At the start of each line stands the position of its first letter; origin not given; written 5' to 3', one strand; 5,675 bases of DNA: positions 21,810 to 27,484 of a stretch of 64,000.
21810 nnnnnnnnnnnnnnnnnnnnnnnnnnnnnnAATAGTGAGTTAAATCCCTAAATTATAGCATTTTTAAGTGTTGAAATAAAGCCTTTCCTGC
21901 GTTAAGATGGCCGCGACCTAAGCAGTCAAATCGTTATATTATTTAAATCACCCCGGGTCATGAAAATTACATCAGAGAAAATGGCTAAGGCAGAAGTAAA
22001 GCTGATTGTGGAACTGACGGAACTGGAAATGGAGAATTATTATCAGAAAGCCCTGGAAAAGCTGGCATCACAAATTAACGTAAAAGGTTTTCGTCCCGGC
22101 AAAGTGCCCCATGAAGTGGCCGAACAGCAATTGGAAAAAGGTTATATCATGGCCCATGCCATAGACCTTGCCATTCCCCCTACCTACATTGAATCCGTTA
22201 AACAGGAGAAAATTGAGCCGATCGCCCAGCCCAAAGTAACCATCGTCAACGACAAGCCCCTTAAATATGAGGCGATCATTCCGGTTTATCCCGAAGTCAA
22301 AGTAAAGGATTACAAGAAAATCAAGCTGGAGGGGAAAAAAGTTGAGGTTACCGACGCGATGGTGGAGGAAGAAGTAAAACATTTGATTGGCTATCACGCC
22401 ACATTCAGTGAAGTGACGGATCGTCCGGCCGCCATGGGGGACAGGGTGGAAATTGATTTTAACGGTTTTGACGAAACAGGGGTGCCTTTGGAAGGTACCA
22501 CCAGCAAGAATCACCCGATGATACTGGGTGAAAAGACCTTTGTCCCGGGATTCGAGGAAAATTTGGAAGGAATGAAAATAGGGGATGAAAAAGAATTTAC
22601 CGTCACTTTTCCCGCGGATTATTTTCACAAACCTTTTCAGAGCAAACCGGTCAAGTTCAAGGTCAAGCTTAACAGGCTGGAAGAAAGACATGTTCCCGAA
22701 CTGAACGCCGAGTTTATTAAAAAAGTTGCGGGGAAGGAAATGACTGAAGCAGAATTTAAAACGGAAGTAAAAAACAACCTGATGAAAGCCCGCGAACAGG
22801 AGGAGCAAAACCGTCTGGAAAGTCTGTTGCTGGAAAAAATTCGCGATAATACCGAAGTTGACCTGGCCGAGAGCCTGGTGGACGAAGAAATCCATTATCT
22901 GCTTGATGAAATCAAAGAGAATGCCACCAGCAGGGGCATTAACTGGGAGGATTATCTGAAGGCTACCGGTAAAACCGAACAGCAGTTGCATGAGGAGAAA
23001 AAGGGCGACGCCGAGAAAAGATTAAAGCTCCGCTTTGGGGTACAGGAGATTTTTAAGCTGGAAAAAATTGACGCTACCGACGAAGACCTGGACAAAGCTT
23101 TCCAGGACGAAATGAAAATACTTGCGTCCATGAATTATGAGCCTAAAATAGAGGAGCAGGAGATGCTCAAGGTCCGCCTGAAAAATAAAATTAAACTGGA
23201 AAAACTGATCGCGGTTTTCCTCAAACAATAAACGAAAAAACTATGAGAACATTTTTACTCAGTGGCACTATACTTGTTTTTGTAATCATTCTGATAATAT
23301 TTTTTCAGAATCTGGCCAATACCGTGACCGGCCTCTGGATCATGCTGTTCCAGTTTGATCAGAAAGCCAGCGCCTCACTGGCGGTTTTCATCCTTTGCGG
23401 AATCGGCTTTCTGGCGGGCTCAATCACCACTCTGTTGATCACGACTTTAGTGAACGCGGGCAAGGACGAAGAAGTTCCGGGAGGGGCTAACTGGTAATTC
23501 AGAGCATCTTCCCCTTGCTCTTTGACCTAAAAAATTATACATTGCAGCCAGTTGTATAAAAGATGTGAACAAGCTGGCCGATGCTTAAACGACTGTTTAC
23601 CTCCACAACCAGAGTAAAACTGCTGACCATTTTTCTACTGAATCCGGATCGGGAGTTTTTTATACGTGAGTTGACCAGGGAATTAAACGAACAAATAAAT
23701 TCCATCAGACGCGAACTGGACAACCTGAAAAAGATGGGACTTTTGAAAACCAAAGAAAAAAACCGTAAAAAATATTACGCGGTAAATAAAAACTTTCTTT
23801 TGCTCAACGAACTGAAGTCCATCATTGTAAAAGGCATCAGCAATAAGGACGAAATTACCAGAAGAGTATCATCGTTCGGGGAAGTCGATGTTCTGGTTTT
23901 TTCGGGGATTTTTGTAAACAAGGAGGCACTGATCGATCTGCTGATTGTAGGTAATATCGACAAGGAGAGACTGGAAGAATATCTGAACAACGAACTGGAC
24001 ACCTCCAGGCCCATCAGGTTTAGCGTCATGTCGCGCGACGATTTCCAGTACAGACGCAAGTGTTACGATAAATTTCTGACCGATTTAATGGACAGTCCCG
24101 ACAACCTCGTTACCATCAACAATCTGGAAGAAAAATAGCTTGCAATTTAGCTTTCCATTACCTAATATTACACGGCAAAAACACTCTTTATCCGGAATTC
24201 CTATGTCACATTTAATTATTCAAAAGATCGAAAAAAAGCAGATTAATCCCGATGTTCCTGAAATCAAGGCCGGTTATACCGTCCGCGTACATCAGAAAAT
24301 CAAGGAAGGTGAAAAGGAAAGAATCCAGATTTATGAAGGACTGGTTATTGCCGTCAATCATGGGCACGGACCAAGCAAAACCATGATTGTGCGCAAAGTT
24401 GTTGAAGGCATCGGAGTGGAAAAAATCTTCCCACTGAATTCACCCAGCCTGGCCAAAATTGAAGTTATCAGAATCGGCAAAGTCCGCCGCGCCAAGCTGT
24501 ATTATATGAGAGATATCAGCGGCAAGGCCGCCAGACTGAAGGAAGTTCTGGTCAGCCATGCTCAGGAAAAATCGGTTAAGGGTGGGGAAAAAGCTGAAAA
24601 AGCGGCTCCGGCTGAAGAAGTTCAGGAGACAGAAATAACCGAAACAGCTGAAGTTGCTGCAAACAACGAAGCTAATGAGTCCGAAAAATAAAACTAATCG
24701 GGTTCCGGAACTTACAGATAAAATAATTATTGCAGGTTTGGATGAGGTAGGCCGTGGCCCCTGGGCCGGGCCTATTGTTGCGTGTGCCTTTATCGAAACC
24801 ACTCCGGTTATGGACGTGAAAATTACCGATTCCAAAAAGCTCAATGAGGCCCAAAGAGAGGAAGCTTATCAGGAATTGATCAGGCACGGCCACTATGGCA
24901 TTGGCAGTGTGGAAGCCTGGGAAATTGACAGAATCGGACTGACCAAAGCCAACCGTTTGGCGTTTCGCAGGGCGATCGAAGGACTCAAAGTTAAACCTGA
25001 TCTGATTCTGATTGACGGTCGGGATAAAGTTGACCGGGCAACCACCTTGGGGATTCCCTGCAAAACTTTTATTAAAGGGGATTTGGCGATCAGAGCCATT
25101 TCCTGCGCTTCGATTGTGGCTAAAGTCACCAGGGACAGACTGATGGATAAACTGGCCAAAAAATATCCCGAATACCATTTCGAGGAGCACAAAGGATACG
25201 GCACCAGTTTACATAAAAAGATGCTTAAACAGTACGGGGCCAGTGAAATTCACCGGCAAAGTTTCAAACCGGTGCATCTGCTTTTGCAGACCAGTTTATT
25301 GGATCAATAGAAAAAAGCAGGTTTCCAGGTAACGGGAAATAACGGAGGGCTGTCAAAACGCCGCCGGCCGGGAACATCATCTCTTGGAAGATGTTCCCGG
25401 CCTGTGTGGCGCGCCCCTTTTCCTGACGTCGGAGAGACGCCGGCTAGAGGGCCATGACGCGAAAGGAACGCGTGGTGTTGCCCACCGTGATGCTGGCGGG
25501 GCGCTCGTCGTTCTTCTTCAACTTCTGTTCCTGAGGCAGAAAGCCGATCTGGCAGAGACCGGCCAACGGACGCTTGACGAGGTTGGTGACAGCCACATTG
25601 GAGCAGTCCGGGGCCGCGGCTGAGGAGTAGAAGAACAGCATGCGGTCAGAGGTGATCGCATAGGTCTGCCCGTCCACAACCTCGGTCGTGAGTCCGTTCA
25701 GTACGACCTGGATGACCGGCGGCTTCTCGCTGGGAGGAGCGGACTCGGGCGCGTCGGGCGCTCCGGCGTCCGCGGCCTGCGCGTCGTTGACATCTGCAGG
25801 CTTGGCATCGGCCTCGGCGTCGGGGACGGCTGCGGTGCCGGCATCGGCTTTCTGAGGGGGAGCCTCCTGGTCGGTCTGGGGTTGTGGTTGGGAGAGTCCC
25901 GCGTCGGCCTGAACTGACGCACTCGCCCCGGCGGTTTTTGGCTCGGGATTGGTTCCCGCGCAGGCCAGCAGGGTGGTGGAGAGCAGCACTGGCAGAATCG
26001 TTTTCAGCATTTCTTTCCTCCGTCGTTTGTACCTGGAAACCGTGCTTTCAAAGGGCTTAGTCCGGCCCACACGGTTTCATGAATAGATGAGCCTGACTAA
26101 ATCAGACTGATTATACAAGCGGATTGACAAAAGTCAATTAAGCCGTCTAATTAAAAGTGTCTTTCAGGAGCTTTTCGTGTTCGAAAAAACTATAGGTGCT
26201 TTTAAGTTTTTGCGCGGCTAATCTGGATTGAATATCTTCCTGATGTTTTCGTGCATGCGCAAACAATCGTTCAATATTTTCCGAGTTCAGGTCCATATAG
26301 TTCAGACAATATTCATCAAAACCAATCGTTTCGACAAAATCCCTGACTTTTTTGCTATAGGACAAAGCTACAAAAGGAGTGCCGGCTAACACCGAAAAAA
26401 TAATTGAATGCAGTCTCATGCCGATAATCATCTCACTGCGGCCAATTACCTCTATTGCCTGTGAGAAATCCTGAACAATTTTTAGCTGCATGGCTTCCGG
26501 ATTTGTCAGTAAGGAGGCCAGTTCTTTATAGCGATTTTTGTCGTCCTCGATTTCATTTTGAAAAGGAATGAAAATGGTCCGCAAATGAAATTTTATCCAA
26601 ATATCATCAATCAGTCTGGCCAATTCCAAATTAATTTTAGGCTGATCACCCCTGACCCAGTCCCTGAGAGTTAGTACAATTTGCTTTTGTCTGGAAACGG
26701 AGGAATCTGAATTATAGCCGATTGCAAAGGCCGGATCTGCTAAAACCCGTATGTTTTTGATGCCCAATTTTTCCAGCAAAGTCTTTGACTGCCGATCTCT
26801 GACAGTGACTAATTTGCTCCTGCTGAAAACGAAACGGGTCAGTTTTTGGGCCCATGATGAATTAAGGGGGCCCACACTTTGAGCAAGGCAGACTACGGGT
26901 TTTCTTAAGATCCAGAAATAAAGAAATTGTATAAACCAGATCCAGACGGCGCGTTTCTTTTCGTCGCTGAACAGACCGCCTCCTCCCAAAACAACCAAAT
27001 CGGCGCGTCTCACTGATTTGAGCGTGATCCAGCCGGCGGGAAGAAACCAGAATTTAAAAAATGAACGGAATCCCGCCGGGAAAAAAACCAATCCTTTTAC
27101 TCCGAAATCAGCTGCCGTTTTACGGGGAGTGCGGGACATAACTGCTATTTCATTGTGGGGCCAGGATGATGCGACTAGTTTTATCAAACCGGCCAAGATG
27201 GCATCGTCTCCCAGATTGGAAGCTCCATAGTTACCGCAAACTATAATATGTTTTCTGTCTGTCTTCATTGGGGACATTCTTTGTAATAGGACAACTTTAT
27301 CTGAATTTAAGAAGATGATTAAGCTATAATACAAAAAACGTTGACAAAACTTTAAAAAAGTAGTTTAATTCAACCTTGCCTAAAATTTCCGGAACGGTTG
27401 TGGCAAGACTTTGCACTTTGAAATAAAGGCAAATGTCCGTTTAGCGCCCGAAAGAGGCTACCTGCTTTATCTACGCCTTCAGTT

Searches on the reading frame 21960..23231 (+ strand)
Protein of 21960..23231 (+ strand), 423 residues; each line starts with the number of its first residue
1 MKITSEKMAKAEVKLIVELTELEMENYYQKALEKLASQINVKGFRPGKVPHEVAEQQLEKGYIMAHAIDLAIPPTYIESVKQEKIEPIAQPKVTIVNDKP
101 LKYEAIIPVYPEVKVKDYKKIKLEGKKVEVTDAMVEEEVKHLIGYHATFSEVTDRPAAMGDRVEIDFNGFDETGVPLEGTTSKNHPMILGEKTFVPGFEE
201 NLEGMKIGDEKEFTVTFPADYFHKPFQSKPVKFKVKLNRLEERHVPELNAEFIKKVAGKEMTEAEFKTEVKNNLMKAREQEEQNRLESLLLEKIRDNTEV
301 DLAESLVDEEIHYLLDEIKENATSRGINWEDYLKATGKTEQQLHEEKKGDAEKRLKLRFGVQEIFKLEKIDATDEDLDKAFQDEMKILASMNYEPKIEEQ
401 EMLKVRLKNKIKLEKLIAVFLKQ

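Call 7: search_protein_families(library=pfam, proteins=[window:21960-23231:+], max_evalue=0.001)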
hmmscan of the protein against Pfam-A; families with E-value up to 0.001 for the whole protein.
window:21960-23231:+ (423 aa): 3 families
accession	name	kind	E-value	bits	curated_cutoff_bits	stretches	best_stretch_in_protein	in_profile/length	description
PF05697.18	Trigger_N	-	5.7e-36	124.4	22.2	1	1-142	1-144/144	Bacterial trigger factor protein (TF)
PF05698.19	Trigger_C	-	7.7e-24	85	22.7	1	264-419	3-159/162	Bacterial trigger factor protein (TF) C-terminus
PF00254.34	FKBP_C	-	6.6e-14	52.4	21.1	1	155-237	3-93/94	FKBP-type peptidyl-prolyl cis-trans isomerase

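Call 13: find_related_loci(query=window:21960-23231:+, collection=genome_contigs, flank=10000)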
Query window:21960-23231:+ (423 aa) in genome_contigs; peptide patterns used: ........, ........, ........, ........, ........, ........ (x = any residue, [..] = any of these).
117 stretches matched a pattern; 22 encode a relative of the query (tblastn E <= 1e-3); 22 distinct loci.
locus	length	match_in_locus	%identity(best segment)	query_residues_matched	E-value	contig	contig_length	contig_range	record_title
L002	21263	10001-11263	76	1-422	0e+0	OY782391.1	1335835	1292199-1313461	MAG: Candidatus Gracilibacteria bacterium isolate 3657eba1-8dd3-48ff-b7f3-7c2c16b724d5 genome assembly, chromosome: 1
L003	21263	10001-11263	73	1-422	0e+0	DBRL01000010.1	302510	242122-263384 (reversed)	MAG TPA_asm: Candidatus Peregrinibacteria bacterium UBA1369 UBA1369_contig_172, whole genome shotgun sequence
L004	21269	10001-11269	65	1-423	0e+0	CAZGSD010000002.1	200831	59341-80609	MAG TPA_asm: uncultured Candidatus Peribacteria bacterium isolate SRP189682_co1_234 genome assembly, contig: NODE_32_len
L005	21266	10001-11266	67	1-423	0e+0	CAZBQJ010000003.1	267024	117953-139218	MAG TPA_asm: uncultured Candidatus Peribacteria bacterium isolate binchicken_co235_222 genome assembly, contig: NODE_47_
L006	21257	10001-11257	61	1-420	1e-174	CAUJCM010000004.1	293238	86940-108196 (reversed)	MAG: Patescibacteria group bacterium isolate KLAP129 genome assembly, contig: KLAP129_257690, whole genome shotgun seque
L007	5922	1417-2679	62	1-422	3e-175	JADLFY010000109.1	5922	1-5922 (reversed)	MAG: Candidatus Peregrinibacteria bacterium isolate SJ404 c_000001504164, whole genome shotgun sequence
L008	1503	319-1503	61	4-399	0e+0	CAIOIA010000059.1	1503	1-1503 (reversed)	uncultured Candidatus Peregrinibacteria bacterium isolate KTt_bin-1911 genome assembly, contig: bin-1911:059/140, whole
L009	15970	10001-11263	58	1-422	5e-154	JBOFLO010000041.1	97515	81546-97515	MAG: Candidatus Altimarinota bacterium isolate WFFMC_MAG_338 k139_89115_flag=1_multi=7.0000_len=97515, whole genome shot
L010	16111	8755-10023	46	1-421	4e-115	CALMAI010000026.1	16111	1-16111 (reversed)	MAG TPA_asm: uncultured Candidatus Peregrinibacteria bacterium isolate SRR2107183_bin.16_CONCOCT_v1.1_MAG genome assembl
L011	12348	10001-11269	44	1-421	1e-110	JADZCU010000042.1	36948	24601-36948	MAG: Candidatus Peregrinibacteria bacterium isolate SJ737 c_000000527956, whole genome shotgun sequence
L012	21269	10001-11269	42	1-421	2e-104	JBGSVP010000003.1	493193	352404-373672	MAG: Candidatus Gracilibacteria bacterium isolate JTS-AC46 k141_743012, whole genome shotgun sequence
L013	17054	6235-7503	42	1-421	9e-103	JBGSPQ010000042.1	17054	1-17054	MAG: Candidatus Gracilibacteria bacterium isolate JTS-AC308 k141_4064072, whole genome shotgun sequence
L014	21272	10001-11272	43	1-421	6e-100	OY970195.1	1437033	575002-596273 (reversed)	MAG: Candidatus Peregrinibacteria bacterium isolate MFD02416.bin.c.20 genome assembly, chromosome: 1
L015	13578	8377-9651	41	1-423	1e-99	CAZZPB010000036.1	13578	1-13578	MAG TPA_asm: uncultured Candidatus Peribacteria bacterium isolate binchicken_co203_456 genome assembly, contig: k141_177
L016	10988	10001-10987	43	1-330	2e-87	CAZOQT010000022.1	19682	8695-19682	MAG TPA_asm: uncultured Candidatus Peribacteria bacterium isolate SRP278252_co2_755 genome assembly, contig: NODE_5620_l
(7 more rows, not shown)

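Call 48: search_protein_families(library=pfam, proteins=[L011:4062-5945:-, L009:787-2898:-, L010:2136-2879:-, L006:4202-5902:-, L004:1685-4270:-, L015:5476-8304:-, L016:1882-3012:-, L016:3012-4907:-, L011:3619-4038:-, L012:1748-3268:-], max_evalue=0.01)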
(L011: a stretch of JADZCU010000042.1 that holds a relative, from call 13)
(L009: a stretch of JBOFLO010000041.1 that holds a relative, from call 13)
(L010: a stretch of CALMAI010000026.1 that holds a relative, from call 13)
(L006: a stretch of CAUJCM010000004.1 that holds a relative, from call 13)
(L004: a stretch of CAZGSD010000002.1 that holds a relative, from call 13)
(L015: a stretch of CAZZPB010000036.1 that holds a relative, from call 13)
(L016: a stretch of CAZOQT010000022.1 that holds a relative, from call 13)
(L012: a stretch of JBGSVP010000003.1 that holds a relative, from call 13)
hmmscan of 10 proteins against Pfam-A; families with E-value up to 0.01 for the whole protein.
L011:4062-5945:- (628 aa): 0 families

L009:787-2898:- (704 aa): 0 families

L010:2136-2879:- (248 aa): 0 families

L006:4202-5902:- (567 aa): 0 families

L004:1685-4270:- (862 aa): 0 families

L015:5476-8304:- (943 aa): 0 families

L016:1882-3012:- (377 aa): 0 families

L016:3012-4907:- (632 aa): 0 families

L011:3619-4038:- (140 aa): 0 families

L012:1748-3268:- (507 aa): 2 families
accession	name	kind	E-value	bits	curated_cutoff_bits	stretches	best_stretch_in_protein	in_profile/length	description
PF13365.12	Trypsin_2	-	2.5e-07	31.9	27.6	1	315-466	1-142/144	Trypsin-like peptidase domain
PF00089.32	Trypsin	-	1.1e-06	29.1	20.6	1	313-471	25-197/220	Trypsin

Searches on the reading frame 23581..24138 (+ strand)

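Call 7: search_protein_families(library=pfam, proteins=[window:23581-24138:+], max_evalue=0.001)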
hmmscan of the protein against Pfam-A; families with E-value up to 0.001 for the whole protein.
window:23581-24138:+ (185 aa): 1 family
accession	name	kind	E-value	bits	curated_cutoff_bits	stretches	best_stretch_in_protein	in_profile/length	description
PF24033.1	DUF7342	-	0.00033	21.1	31.6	1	40-98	32-88/150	Family of unknown function (DUF7342)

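Call 34: search_protein_families(library=ncbifam, proteins=[window:23581-24138:+], max_evalue=0.1)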
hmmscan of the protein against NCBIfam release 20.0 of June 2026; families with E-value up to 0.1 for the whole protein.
window:23581-24138:+ (185 aa): 5 families
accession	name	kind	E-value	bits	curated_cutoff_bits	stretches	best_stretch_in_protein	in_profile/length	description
TIGR01884.1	cas_HTH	subfamily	0.0002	20.8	60.2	1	28-70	159-200/202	CRISPR-associated CARF protein Csa3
NF033788.1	HTH_metalloreg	subfamily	0.00076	19.2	55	1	7-71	9-71/77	metalloregulator ArsR/SmtB family transcription factor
NF041413.1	ArsR_Rv2640c_fam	equivalog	0.0016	18.8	155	1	7-73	40-106/118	Rv2640c family ArsR-like transcriptional regulator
NF047906.1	CdPbTransRegCmtR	equivalog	0.058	13.3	150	1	4-73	16-82/104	Cd(II)/Pb(II)-sensing metalloregulatory transcriptional regulator CmtR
NF011324.0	PRK14737.1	equivalog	0.058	13.1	318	1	13-83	116-183/187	guanylate kinase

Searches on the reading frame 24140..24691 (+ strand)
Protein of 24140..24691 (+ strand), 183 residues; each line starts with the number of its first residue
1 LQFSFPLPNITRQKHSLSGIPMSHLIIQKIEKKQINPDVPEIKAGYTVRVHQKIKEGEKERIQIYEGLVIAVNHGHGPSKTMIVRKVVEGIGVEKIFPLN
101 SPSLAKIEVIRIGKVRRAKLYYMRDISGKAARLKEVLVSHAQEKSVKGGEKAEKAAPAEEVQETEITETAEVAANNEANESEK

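Call 34: search_protein_families(library=ncbifam, proteins=[window:24140-24691:+], max_evalue=0.1)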
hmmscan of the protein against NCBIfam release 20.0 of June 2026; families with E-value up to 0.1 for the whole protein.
window:24140-24691:+ (183 aa): 1 family
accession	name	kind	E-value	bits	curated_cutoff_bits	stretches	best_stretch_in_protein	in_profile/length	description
TIGR01024.1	rplS_bact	equivalog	3.2e-42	143.2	90.7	1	26-136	3-113/114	50S ribosomal protein L19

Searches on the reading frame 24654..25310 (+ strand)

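Call 85: search_protein_families(library=pfam, proteins=[window:24654-25310:+], max_evalue=0.001)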
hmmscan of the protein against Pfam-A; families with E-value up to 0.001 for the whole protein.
window:24654-25310:+ (218 aa): 1 family
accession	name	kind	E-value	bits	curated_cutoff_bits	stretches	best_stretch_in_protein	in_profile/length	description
PF01351.25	RNase_HII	-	4.9e-33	115.1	25.8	1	27-206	1-198/199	Ribonuclease HII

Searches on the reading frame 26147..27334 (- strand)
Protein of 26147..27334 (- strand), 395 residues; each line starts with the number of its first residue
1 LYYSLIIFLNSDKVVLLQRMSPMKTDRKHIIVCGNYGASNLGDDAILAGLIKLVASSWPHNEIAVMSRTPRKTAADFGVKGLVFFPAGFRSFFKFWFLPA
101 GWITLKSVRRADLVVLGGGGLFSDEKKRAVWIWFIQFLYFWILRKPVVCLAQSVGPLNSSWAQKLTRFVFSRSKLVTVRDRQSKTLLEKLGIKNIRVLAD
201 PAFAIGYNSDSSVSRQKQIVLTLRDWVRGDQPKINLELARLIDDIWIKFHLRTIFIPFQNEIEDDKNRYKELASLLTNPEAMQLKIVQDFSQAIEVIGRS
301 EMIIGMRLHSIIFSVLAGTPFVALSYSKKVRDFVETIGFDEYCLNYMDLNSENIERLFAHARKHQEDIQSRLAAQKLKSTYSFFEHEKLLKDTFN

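Call 59: search_protein_families(library=pfam, proteins=[window:26147-27334:-], max_evalue=0.001)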
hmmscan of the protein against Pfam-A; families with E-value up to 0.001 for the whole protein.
window:26147-27334:- (395 aa): 1 family
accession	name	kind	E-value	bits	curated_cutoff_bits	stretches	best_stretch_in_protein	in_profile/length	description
PF04230.19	PS_pyruv_trans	-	1.9e-46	159.7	25.3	1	40-327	1-279/280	Polysaccharide pyruvyl transferase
